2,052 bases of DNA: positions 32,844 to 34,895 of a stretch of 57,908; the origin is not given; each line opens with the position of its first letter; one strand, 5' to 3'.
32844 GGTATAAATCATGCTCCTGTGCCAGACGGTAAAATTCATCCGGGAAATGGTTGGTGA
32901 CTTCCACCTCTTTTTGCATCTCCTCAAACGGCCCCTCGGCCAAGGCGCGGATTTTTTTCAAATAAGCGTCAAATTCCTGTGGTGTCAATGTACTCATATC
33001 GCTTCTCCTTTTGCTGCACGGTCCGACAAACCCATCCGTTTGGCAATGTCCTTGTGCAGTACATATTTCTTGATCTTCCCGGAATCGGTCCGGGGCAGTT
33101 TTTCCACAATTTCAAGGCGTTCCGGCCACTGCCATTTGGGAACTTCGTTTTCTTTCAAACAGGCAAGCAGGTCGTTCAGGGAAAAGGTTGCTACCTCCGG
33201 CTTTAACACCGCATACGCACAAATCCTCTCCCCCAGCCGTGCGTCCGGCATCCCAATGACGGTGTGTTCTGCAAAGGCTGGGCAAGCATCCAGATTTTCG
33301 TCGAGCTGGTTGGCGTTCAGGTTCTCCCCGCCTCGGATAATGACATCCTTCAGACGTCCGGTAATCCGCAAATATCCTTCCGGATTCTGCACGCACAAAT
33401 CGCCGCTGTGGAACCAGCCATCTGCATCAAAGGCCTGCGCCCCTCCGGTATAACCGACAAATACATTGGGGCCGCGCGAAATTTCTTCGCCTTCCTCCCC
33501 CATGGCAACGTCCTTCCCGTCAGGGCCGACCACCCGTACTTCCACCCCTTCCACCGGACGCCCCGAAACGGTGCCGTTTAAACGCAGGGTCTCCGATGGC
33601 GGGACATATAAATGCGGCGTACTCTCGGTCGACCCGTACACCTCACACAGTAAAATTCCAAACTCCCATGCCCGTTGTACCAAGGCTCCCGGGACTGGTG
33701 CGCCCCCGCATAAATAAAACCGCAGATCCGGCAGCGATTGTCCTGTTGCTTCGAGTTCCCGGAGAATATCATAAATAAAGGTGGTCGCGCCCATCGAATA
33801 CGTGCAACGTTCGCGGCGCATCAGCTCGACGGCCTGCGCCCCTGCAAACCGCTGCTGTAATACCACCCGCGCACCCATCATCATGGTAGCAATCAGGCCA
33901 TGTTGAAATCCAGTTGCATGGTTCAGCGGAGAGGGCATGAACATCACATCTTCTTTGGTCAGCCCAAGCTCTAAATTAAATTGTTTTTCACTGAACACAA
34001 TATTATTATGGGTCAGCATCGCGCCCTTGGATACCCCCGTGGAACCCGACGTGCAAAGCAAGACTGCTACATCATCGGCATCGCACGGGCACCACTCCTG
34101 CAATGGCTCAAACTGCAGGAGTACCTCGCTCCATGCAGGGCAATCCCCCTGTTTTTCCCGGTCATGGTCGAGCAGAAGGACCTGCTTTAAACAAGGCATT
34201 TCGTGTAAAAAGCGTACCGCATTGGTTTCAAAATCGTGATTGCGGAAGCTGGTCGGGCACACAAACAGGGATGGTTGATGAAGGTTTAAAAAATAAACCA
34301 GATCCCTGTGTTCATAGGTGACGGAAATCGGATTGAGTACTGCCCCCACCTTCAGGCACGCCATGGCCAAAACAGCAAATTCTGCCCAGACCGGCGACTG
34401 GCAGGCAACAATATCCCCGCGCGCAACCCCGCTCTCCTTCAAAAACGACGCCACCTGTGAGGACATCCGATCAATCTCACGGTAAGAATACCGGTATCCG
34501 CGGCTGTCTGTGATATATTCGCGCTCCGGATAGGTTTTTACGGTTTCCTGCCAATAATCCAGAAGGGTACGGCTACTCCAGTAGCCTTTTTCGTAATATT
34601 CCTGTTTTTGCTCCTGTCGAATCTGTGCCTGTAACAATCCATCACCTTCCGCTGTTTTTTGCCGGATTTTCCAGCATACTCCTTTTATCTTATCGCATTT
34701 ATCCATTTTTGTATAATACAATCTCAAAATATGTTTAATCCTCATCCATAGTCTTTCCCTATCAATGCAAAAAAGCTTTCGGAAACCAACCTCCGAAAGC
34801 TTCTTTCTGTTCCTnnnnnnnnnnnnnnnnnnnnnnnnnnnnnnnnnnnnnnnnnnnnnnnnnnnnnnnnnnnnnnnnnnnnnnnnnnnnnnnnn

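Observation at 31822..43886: Dual-LysR island: acyl-CoA ligase, two paralogous ACADs, two stand-alone Cys-His-His ketosynthases, an enoate/dienoyl-CoA-reductase-type flavoenzyme and an MBL hydrolase, with no ACP, KR or DH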

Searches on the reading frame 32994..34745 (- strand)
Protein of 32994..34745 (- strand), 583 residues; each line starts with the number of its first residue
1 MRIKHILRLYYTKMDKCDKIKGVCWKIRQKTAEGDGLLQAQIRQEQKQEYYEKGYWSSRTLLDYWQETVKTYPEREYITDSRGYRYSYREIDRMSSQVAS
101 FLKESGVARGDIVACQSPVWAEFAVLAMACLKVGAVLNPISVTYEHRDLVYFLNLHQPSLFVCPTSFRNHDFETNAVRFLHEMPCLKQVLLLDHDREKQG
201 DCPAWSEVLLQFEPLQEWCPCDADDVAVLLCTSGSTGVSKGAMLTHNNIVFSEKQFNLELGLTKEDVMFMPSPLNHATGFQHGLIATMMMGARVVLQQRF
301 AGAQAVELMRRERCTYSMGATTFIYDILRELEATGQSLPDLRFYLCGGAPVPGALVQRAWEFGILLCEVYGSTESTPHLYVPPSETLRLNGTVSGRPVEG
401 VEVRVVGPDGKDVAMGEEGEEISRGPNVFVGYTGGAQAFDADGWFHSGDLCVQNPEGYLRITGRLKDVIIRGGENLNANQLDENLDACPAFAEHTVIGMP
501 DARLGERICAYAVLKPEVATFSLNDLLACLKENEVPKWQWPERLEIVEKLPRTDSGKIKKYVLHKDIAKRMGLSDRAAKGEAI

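Call 3: search_protein_families(library=pfam, proteins=[window:32994-34745:-])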
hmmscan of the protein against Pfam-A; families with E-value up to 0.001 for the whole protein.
window:32994-34745:- (583 aa): 2 families
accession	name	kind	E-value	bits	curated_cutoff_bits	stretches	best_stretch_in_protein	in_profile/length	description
PF00501.34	AMP-binding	-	6.2e-77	259.4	29.9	1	66-432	2-383/384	AMP-binding enzyme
PF13193.12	AMP-binding_C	-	1.2e-10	42.6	24.5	1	483-557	4-76/76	AMP-binding enzyme C-terminal domain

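Call 4: search_protein_families(library=ncbifam, proteins=[window:32994-34745:-])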
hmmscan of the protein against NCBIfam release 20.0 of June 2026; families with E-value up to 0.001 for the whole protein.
window:32994-34745:- (583 aa): 105 families (the best 25 are shown)
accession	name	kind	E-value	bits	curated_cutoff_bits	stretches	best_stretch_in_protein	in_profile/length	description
NF004758.0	PRK06087.1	equivalog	1.6e-213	710.1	736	1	41-573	6-541/548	medium-chain fatty-acid--CoA ligase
TIGR03208.1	cyc_hxne_CoA_lg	equivalog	3.4e-121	405.6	792.3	1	51-563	14-536/538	cyclohexanecarboxylate-CoA ligase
NF004837.0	PRK06187.1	subfamily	2.4e-101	339.6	476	1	60-569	9-524/531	long-chain-fatty-acid--CoA ligase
NF005702.0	PRK07514.1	subfamily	8.7e-83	278.4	558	1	61-568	5-501/506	malonyl-CoA synthase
NF009233.0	PRK12583.1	subfamily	4.9e-81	272.8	832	1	58-572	17-555/558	fatty acid CoA ligase family protein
NF005801.1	PRK07656.1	equivalog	3.4e-73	247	657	1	67-563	9-499/500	FadD3 family acyl-CoA ligase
NF006182.0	PRK08316.1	subfamily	5e-71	239.7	663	1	58-569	10-519/523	fatty acyl-CoA synthetase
TIGR02275.1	DHB_AMP_lig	equivalog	7.6e-71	238.9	723.55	1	44-563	8-525/526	(2,3-dihydroxybenzoyl)adenylate synthase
NF005714.0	PRK07529.1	subfamily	5.6e-65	219.9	632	1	83-570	61-579/640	acyl-CoA synthetase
NF008192.1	PRK10946.1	equivalog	1.1e-64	218.7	783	1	44-570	9-532/534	(2,3-dihydroxybenzoyl)adenylate synthase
NF005307.0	PRK06839.1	equivalog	7.2e-64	216.2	748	1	64-565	6-491/496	o-succinylbenzoate--CoA ligase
NF006181.0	PRK08314.1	subfamily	2.5e-63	214.2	705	1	61-565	26-552/563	long-chain-fatty-acid--CoA ligase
NF004114.0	PRK05605.1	equivalog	9.6e-63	212.4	766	2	221-570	218-572/575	long-chain-fatty-acid--CoA ligase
NF004808.0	PRK06155.1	equivalog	1.5e-62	211.6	722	1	55-565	17-520/542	ATP-dependent acyl-CoA ligase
NF052269.1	Staph_lig_FadD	equivalog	2.7e-60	204.2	650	1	74-568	15-494/499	long-chain-fatty-acid--CoA ligase FadD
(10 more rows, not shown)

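Call 29: search_solved_structures(query=window:32994-34745:-, max_evalue=1e-50)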
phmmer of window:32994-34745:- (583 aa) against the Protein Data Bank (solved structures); distinct sequences matched with E-value up to 1e-50: 13.
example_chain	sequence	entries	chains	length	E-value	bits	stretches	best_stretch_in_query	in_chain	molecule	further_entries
5wm2_A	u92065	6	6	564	3.8e-62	214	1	48-574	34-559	Salicylate-AMP ligase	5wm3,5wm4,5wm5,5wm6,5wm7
8weu_A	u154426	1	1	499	7.4e-61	209.8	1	83-572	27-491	Fatty-acyl-CoA synthase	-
8wev_A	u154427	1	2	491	1.4e-60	208.9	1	211-561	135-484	Feruloyl-CoA Synthetase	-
4gxq_A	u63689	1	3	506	4.1e-57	197.4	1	75-565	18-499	Malonyl CoA synthetase, Benzoate-CoA ligase Chimeric protein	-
4gxr_A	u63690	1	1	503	3.6e-56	194.3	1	75-565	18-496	Malonyl CoA synthetase, Benzoate-CoA ligase Chimeric protein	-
4fuq_A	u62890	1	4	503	4.3e-55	190.8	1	75-565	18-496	Malonyl CoA synthetase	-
6e8o_A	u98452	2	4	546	1.7e-54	188.8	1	49-572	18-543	2,3-dihydroxybenzoate-AMP ligase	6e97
4fut_A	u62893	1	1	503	2.9e-54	188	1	75-565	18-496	Malonyl CoA synthetase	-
1md9_A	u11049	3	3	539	1.4e-53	185.8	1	47-571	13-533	2,3-dihydroxybenzoate-AMP ligase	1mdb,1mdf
3o82_A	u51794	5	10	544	6.5e-52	180.3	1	44-563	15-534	Peptide arylation enzyme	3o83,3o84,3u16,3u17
9my5_B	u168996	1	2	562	2.4e-51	178.4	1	44-563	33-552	(2,3-dihydroxybenzoyl)adenylate synthase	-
9my6_B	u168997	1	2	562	3.8e-51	177.7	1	44-563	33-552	(2,3-dihydroxybenzoyl)adenylate synthase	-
9my7_B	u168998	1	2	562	5.3e-51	177.3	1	44-563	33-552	(2,3-dihydroxybenzoyl)adenylate synthase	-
